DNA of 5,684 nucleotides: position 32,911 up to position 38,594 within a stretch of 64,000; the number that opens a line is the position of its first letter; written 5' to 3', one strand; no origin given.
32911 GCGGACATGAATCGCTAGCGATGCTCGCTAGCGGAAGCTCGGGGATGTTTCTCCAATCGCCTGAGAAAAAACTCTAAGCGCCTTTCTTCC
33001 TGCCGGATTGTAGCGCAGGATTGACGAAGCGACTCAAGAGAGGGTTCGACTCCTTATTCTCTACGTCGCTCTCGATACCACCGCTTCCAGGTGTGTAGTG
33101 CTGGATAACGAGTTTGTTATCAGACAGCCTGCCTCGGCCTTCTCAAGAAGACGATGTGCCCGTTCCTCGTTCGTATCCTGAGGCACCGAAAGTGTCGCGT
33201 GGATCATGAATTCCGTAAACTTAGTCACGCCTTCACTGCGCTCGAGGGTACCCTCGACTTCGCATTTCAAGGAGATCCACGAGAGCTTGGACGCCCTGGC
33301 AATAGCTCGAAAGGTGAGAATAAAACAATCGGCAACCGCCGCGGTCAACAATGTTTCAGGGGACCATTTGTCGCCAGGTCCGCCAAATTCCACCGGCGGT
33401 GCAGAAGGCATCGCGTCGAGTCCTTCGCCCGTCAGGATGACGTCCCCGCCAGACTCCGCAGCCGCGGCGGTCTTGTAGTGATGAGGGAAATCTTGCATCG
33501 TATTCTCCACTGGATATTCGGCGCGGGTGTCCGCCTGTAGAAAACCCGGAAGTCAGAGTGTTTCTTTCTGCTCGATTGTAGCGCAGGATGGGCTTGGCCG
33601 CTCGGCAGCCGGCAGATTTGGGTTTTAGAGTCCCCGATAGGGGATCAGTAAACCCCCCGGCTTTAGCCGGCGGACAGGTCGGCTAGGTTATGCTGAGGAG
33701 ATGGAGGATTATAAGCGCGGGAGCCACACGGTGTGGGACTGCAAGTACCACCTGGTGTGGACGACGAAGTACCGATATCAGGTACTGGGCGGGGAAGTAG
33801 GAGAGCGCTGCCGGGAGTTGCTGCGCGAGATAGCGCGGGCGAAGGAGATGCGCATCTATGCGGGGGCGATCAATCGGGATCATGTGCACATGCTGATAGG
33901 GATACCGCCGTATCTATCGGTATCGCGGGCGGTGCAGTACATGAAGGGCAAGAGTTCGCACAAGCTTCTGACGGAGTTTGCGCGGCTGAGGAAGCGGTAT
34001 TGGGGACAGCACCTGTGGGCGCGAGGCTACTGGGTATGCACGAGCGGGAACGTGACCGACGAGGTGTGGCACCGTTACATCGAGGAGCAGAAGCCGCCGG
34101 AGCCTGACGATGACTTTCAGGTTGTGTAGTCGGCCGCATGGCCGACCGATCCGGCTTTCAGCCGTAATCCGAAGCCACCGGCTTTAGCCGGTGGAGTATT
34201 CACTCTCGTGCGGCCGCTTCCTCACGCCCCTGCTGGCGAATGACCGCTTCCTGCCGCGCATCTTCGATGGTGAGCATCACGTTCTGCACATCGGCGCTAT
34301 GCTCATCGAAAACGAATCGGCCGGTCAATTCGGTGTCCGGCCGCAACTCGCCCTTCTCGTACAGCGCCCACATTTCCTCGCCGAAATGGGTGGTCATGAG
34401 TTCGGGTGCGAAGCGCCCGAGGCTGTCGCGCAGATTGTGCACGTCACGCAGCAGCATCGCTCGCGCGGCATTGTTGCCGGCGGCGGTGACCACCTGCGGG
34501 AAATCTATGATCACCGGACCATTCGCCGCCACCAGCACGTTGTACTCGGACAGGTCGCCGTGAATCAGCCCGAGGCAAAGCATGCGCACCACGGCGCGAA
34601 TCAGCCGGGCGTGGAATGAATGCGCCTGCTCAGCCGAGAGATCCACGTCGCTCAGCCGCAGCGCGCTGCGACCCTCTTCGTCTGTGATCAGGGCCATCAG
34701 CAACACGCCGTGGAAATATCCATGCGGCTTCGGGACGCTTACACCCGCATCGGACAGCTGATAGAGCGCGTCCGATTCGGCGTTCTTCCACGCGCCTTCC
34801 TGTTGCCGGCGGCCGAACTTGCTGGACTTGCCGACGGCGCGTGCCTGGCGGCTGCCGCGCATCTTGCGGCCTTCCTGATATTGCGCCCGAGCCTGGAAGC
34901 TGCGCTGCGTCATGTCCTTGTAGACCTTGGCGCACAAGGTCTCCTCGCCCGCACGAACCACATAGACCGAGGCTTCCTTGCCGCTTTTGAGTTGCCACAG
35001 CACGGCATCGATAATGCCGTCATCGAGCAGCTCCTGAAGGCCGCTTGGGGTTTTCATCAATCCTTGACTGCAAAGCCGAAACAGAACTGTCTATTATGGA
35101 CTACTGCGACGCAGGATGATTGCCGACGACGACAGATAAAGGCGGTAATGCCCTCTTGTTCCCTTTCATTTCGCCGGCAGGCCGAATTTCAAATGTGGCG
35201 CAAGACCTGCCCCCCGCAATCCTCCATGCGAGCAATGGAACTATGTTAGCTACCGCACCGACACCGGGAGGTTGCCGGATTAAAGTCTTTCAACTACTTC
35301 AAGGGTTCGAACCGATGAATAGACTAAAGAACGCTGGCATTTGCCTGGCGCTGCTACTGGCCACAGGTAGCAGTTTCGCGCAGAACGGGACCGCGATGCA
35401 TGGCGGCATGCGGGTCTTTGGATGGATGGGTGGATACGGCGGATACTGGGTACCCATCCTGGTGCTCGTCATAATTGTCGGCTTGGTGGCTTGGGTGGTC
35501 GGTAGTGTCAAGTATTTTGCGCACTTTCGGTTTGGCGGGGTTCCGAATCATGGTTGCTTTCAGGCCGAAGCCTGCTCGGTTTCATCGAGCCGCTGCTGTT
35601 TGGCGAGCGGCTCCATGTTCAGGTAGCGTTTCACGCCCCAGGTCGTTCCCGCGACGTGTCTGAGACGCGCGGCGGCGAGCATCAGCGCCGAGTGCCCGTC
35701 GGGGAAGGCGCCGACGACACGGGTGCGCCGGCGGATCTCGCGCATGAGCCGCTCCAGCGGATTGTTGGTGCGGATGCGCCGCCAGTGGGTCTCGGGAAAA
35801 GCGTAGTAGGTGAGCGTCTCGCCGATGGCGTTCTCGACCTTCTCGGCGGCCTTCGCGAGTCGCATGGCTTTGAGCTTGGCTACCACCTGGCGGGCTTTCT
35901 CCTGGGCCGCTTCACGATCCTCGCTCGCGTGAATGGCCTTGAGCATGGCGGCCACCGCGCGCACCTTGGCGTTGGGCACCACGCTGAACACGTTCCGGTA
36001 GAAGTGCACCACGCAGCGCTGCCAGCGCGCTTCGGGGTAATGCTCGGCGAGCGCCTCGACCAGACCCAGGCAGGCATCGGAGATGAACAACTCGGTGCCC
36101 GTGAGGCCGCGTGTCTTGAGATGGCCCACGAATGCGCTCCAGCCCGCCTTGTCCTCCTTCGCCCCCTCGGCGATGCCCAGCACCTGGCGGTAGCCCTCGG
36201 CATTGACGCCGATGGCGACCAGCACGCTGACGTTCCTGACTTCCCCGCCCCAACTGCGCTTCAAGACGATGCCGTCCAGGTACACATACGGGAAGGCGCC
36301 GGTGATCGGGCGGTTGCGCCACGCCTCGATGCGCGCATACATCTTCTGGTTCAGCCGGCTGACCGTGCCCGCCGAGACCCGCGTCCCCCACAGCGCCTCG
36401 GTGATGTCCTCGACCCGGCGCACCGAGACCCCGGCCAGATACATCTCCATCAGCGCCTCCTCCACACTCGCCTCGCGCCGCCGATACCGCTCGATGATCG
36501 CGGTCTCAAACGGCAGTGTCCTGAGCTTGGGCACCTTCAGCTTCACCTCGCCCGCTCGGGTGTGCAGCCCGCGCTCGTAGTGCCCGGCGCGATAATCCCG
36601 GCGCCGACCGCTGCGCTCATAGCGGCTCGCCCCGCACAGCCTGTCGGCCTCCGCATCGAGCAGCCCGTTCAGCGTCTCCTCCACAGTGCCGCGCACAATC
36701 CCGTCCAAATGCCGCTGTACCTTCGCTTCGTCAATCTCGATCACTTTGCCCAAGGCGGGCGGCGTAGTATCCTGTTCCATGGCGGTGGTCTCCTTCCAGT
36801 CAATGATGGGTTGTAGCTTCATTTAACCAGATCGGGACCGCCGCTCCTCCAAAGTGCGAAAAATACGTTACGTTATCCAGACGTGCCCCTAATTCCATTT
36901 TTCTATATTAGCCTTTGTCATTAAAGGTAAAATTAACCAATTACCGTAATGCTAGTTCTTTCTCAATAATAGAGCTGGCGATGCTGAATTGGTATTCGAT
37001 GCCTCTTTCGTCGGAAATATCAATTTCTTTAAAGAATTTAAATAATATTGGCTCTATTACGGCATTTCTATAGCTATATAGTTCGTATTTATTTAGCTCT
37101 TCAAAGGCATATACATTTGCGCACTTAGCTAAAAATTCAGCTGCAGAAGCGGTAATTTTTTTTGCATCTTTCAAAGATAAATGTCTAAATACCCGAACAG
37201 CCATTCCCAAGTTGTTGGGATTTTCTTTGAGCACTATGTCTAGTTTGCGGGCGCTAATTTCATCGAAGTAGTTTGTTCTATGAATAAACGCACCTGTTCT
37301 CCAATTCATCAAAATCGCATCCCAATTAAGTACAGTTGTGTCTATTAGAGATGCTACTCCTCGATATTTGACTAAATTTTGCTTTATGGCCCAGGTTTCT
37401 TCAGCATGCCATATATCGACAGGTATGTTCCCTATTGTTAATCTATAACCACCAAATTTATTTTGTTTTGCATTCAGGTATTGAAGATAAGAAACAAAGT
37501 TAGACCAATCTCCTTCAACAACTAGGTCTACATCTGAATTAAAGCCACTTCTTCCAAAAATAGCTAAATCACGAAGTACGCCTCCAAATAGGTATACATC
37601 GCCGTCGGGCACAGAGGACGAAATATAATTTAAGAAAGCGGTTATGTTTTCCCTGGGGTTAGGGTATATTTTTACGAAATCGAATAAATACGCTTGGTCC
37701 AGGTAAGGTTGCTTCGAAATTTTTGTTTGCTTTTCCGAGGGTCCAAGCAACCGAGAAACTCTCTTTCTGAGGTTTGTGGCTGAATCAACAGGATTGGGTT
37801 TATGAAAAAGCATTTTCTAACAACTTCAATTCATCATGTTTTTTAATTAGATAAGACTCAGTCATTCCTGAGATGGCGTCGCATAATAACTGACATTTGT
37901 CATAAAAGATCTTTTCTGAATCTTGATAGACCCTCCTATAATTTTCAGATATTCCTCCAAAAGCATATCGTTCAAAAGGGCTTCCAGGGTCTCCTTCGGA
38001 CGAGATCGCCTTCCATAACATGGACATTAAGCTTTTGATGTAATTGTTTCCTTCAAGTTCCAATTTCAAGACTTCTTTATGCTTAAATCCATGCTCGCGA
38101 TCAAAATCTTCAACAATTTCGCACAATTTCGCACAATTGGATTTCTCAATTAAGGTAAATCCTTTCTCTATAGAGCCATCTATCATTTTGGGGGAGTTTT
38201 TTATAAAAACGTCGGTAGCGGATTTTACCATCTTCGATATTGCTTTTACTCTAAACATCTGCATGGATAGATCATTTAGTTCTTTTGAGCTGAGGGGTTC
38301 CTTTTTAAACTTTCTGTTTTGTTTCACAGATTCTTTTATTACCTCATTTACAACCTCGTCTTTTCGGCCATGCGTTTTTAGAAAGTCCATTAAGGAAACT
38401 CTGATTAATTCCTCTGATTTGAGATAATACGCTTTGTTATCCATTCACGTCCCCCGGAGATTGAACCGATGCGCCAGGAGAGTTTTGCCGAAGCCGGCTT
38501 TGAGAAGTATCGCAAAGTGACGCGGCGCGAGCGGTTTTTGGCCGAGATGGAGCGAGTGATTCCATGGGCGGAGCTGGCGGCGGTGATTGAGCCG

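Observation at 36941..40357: Candidate undescribed nucleotide-based defence system: dGTPase translationally coupled to a class II nucleotidyltransferase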

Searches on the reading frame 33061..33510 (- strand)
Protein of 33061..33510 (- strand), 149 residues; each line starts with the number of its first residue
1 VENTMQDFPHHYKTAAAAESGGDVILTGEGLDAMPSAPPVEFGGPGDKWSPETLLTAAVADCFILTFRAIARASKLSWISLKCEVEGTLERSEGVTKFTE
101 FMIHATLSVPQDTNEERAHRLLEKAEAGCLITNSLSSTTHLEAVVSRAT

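Call 41: search_protein_families(library=pfam, proteins=[window:33061-33510:-], max_evalue=0.0001)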
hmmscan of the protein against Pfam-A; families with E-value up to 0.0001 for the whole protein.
window:33061-33510:- (149 aa): 1 family
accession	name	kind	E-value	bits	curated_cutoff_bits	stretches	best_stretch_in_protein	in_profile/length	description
PF02566.24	OsmC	-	1.9e-18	67.2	27.5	1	44-141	1-97/100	OsmC-like protein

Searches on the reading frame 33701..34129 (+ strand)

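Call 3: search_protein_families(library=pfam, proteins=[window:33701-34129:+], max_evalue=0.01)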
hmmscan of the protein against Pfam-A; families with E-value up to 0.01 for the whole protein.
window:33701-34129:+ (142 aa): 1 family
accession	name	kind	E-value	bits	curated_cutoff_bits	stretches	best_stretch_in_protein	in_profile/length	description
PF01797.21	Y1_Tnp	-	3.7e-43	146.9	23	1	10-130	1-121/121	Transposase IS200 like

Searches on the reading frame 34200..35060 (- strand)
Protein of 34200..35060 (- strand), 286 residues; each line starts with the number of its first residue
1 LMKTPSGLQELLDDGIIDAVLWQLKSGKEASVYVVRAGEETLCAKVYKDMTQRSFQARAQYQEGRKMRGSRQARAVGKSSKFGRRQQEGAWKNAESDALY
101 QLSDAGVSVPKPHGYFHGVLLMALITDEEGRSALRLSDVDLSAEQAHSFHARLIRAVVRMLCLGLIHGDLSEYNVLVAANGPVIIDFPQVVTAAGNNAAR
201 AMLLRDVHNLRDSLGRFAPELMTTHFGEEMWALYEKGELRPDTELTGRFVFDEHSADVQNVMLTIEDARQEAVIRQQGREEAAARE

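Call 3: search_protein_families(library=pfam, proteins=[window:34200-35060:-], max_evalue=0.01)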
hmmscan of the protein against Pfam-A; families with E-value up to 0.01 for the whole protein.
window:34200-35060:- (286 aa): 3 families
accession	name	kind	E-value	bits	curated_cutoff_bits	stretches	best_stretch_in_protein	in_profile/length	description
PF01163.29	RIO1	-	7.3e-37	127.2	22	1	32-222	2-182/187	RIO domain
PF01636.29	APH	-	1.5e-08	35.2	23.2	1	93-157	38-104/239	Phosphotransferase enzyme family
PF19974.5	TCAD9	-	0.00012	21.8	40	1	152-189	286-323/429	Ternary complex associated domain 9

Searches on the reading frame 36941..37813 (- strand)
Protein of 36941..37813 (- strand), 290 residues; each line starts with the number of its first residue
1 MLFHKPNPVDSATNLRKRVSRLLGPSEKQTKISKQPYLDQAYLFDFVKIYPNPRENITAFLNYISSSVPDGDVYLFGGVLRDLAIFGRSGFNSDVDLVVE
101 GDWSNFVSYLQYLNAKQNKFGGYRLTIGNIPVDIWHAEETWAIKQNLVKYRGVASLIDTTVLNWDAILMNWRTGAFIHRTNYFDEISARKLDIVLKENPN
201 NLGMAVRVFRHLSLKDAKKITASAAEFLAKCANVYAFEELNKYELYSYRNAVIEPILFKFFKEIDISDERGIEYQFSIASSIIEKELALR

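Call 3: search_protein_families(library=pfam, proteins=[window:36941-37813:-], max_evalue=0.01)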
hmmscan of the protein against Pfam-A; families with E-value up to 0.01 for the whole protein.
window:36941-37813:- (290 aa): 1 family
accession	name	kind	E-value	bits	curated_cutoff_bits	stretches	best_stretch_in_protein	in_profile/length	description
PF01909.29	NTP_transf_2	-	0.00097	19.9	21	1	60-125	4-62/93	Nucleotidyltransferase domain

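Call 4: search_protein_families(library=padloc, proteins=[window:36941-37813:-], max_evalue=0.01)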
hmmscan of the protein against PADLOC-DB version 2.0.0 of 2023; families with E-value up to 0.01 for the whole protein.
window:36941-37813:- (290 aa): 0 families

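Call 5: search_protein_families(library=ncbifam, proteins=[window:36941-37813:-], max_evalue=0.01)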
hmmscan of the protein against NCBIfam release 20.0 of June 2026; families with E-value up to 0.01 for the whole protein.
window:36941-37813:- (290 aa): 0 families

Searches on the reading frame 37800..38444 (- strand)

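Call 3: search_protein_families(library=pfam, proteins=[window:37800-38444:-], max_evalue=0.01)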
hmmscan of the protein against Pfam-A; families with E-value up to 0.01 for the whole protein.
window:37800-38444:- (214 aa): 1 family
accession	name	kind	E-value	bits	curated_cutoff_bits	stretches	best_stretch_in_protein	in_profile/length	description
PF13286.11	HD_assoc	-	0.00025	22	22.2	1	112-204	15-90/91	Phosphohydrolase-associated domain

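Call 4: search_protein_families(library=padloc, proteins=[window:37800-38444:-], max_evalue=0.01)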
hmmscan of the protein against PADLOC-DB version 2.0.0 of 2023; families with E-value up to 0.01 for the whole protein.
window:37800-38444:- (214 aa): 1 family
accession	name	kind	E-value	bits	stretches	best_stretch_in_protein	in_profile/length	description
PDLC02374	dGTPase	-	2.3e-09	35.1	1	33-206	222-370/395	-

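Call 5: search_protein_families(library=ncbifam, proteins=[window:37800-38444:-], max_evalue=0.01)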
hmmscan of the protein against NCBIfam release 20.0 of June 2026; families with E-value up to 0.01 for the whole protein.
window:37800-38444:- (214 aa): 5 families
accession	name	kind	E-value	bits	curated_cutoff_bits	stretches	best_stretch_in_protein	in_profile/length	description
NF003429.0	PRK04926.1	equivalog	5.6e-17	61.7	405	1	20-142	289-409/500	dGTPase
NF002205.0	PRK01096.1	equivalog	2.5e-15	56.5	439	1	32-207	267-439/444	deoxyguanosinetriphosphate triphosphohydrolase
TIGR01353.1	dGTP_triPase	subfamily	1.7e-14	54.2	152.35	1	37-206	231-387/389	dGTP triphosphohydrolase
NF041026.1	antiphage_dGTPase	exception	5.4e-06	25.8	400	1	35-206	262-424/425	anti-phage deoxyguanosine triphosphatase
NF003701.1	PRK05318.1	subfamily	2e-05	23.6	383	1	39-206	277-426/426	anti-phage deoxyguanosine triphosphatase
